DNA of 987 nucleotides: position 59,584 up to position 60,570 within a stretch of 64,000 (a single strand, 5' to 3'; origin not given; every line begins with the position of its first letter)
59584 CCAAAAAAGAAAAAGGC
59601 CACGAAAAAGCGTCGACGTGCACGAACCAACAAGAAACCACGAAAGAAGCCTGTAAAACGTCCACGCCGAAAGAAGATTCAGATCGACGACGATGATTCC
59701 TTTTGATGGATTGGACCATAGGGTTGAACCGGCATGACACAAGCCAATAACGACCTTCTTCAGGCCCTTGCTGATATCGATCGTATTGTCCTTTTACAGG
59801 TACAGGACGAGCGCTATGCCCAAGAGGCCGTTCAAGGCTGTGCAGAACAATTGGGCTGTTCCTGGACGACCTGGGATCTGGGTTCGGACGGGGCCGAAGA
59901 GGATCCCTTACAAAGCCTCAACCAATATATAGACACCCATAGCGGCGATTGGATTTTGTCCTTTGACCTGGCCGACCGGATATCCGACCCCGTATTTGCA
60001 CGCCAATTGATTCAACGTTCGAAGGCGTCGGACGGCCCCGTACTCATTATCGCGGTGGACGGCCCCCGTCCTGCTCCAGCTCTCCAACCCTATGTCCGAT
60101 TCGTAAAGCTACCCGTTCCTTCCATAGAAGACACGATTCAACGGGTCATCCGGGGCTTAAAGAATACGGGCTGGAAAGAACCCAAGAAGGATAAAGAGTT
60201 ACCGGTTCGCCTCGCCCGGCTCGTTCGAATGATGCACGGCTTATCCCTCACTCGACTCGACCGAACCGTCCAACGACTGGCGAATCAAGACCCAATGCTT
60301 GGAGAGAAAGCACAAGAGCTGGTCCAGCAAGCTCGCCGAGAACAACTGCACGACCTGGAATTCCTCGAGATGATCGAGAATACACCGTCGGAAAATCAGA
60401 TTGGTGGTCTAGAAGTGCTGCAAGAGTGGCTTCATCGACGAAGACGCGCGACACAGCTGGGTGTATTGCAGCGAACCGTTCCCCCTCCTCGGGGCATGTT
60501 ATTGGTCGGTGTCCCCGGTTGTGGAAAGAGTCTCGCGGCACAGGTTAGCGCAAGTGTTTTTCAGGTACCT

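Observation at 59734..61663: AAA+ ATPase with novel N-domain followed by an orphan PqqD-like (RRE) gene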

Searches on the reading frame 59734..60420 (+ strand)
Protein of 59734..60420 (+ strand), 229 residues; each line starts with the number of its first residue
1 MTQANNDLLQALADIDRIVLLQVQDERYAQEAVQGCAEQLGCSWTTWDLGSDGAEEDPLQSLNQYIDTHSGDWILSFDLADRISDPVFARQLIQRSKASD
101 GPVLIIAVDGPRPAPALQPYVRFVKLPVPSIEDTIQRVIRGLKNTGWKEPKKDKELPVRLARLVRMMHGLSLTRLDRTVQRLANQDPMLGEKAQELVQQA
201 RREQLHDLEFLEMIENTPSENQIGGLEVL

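Call 50: predict_structure(alignment_id=A5)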
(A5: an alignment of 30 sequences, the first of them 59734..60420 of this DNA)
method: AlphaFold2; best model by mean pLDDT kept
length: 229 residues; sequences in the alignment: 30
mean_pLDDT: 85.6   pTM: 0.76
mean pLDDT of the five models: 85.6, 83.4, 83.3, 81.7, 80.9
residues with pLDDT >= 90: 116; 70-90: 83; 50-70: 28; < 50: 2
segments of 3 or more residues with pLDDT < 50: none
pLDDT, mean of each block of 10 residues (from residue 1): 72 88 92 92 89 72 86 91 91 85 92 91 91 92 89 87 92 93 90 91 80 61 59
secondary structure, 60 per line:
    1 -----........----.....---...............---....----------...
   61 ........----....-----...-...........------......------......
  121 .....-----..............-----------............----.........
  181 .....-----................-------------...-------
elements in order: H6-13 E18-22 H26-40 E44-47 H58-68 E73-76 H86-96 E103-108 H115-120 E121-125 H131-144 H156-167 H172-185 H191-206

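Call 53: fold_search(model_id=the predicted structure, library=pdb)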
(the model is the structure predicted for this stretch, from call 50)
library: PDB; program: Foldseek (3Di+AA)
matches with E <= 10: 1604; with E <= 0.001: 513
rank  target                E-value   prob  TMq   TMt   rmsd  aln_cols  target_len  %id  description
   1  5vq9                  8.9e-07  1.00  0.57  0.39   6.8       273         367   13  Structure of human TRIP13, Apo form (released 2017-06-14)
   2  3uk6_H                1.4e-06  1.00  0.50  0.43   7.1       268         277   13  Crystal Structure of the Tip48 (Tip49b) hexamer (released 2012-07-25)
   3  9eq2_A                1.4e-06  1.00  0.53  0.42   7.3       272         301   12  Arabidopsis thaliana R2T complex (released 2025-01-29)
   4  9eq2_D                2.4e-06  1.00  0.54  0.45   7.3       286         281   12  Arabidopsis thaliana R2T complex (released 2025-01-29)
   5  6gco_B                2.5e-06  1.00  0.56  0.36   5.4       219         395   15  Truncated FtsH from A. aeolicus in P312 (released 2018-08-22)
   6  6k0r_J                3.8e-06  1.00  0.51  0.41   7.2       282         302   14  Ruvbl1-Ruvbl2 with truncated domain II in complex with phosphorylated Cordycepin (released 2020-05-06)
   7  5ubv_B                4.3e-06  1.00  0.59  0.57   6.2       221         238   16  ATPase domain of i-AAA protease from Myceliophthora thermophila (released 2017-12-27)
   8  7tid_A                4.3e-06  1.00  0.55  0.29   6.0       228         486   14  Structure of the yeast clamp loader (Replication Factor C RFC) bound to the sliding clamp (Proliferating Cell Nuclear  (released 2022-02-16)
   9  6k0r_G                4.6e-06  1.00  0.55  0.42   7.1       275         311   10  Ruvbl1-Ruvbl2 with truncated domain II in complex with phosphorylated Cordycepin (released 2020-05-06)
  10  3uk6_A                4.9e-06  1.00  0.55  0.45   5.9       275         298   14  Crystal Structure of the Tip48 (Tip49b) hexamer (released 2012-07-25)
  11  6k0r_L                5.2e-06  1.00  0.55  0.44   6.8       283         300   12  Ruvbl1-Ruvbl2 with truncated domain II in complex with phosphorylated Cordycepin (released 2020-05-06)
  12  6k0r_E                5.5e-06  1.00  0.55  0.44   6.3       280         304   11  Ruvbl1-Ruvbl2 with truncated domain II in complex with phosphorylated Cordycepin (released 2020-05-06)
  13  4xgu_B                5.9e-06  1.00  0.61  0.40   5.1       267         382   12  Structure of C. elegans PCH-2 (released 2015-05-06)
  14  3uk6_D                8.0e-06  1.00  0.56  0.45   6.0       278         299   14  Crystal Structure of the Tip48 (Tip49b) hexamer (released 2012-07-25)
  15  6k0r_K                8.5e-06  1.00  0.58  0.46   6.4       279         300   11  Ruvbl1-Ruvbl2 with truncated domain II in complex with phosphorylated Cordycepin (released 2020-05-06)
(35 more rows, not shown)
